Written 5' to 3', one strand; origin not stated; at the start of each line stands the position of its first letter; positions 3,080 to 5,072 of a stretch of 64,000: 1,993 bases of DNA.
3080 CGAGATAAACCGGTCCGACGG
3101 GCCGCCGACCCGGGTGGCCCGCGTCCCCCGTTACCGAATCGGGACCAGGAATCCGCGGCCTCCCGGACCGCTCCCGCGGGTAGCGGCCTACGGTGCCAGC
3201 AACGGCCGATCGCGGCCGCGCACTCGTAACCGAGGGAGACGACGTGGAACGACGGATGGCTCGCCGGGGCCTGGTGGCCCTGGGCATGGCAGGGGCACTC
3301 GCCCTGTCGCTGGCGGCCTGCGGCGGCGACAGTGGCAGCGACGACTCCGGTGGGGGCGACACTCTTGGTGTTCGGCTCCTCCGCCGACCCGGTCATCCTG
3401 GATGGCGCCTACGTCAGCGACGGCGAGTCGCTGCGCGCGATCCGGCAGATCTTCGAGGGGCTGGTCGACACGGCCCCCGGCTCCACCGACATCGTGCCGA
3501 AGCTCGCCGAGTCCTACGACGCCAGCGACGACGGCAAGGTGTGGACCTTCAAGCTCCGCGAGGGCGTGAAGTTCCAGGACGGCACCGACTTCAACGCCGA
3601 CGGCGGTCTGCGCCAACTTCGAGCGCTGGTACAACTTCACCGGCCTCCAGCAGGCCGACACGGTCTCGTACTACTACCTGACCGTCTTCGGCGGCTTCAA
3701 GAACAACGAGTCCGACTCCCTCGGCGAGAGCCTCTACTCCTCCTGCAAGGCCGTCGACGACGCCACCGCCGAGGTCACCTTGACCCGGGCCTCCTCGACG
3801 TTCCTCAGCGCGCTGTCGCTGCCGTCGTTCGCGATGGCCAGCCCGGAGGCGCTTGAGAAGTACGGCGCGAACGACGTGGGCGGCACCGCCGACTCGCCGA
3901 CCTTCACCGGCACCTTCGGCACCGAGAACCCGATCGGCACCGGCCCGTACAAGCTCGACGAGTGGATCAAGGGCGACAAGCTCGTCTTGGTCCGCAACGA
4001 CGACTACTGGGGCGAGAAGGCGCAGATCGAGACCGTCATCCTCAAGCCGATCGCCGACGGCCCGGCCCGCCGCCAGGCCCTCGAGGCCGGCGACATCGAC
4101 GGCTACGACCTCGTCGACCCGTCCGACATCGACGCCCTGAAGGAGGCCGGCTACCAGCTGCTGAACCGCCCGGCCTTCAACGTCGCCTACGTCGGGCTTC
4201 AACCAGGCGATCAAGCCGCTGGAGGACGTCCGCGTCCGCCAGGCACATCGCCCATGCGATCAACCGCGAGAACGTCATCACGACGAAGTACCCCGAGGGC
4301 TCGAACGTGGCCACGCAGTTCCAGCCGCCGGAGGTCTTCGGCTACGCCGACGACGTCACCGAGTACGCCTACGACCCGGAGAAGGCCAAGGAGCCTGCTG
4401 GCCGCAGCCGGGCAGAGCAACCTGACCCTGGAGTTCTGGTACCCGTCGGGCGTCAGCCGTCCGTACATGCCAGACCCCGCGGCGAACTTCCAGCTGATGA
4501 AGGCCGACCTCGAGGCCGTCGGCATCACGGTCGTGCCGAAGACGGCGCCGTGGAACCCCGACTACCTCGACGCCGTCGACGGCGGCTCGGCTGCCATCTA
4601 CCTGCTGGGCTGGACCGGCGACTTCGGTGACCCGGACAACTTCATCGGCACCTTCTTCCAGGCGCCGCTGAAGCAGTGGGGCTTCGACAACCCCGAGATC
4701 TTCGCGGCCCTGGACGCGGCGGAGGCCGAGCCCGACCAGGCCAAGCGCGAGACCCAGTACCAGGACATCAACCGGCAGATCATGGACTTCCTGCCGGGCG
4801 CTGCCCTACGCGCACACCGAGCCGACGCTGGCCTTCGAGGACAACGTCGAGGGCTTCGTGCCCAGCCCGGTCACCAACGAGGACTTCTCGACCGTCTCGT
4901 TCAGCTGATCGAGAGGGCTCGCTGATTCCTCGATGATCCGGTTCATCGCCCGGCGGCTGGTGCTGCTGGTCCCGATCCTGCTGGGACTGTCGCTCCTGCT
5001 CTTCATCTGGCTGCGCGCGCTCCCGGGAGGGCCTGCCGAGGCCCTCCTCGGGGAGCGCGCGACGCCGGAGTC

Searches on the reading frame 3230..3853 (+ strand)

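Call 59: search_protein_families(library=pfam, max_evalue=0.001, proteins=[window:3230-3853:+])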
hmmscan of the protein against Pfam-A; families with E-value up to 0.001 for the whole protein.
window:3230-3853:+ (208 aa): 1 family
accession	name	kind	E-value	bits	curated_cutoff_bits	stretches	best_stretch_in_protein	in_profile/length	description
PF00496.27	SBP_bac_5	-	3.3e-15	56.5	32.4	1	88-124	2-38/368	Bacterial extracellular solute-binding proteins, family 5 Middle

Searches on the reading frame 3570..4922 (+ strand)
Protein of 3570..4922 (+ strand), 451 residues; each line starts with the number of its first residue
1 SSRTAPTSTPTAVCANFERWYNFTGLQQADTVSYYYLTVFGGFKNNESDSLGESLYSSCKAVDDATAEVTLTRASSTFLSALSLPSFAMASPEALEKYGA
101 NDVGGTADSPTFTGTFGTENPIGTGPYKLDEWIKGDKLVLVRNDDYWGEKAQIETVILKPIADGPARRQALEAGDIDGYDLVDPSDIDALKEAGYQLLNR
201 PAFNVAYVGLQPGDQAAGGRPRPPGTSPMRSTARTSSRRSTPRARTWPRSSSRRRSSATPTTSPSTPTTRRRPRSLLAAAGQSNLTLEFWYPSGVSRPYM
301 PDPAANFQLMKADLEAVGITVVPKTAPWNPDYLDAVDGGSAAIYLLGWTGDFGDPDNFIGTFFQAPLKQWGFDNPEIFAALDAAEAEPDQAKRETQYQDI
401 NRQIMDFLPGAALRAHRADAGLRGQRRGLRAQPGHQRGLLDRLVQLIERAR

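Call 59: search_protein_families(library=pfam, max_evalue=0.001, proteins=[window:3570-4922:+])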
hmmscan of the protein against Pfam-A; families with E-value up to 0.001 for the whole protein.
window:3570-4922:+ (451 aa): 1 family
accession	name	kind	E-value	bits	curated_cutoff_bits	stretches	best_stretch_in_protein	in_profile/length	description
PF00496.27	SBP_bac_5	-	3.4e-42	145.3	32.4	2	34-213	61-209/368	Bacterial extracellular solute-binding proteins, family 5 Middle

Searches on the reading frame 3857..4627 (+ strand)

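Call 59: search_protein_families(library=pfam, max_evalue=0.001, proteins=[window:3857-4627:+])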
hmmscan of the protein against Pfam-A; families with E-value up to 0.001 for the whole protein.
window:3857-4627:+ (257 aa): 1 family
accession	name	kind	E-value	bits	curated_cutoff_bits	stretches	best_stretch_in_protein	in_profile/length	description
PF00496.27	SBP_bac_5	-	1.8e-06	27.8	32.4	1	131-179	222-271/368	Bacterial extracellular solute-binding proteins, family 5 Middle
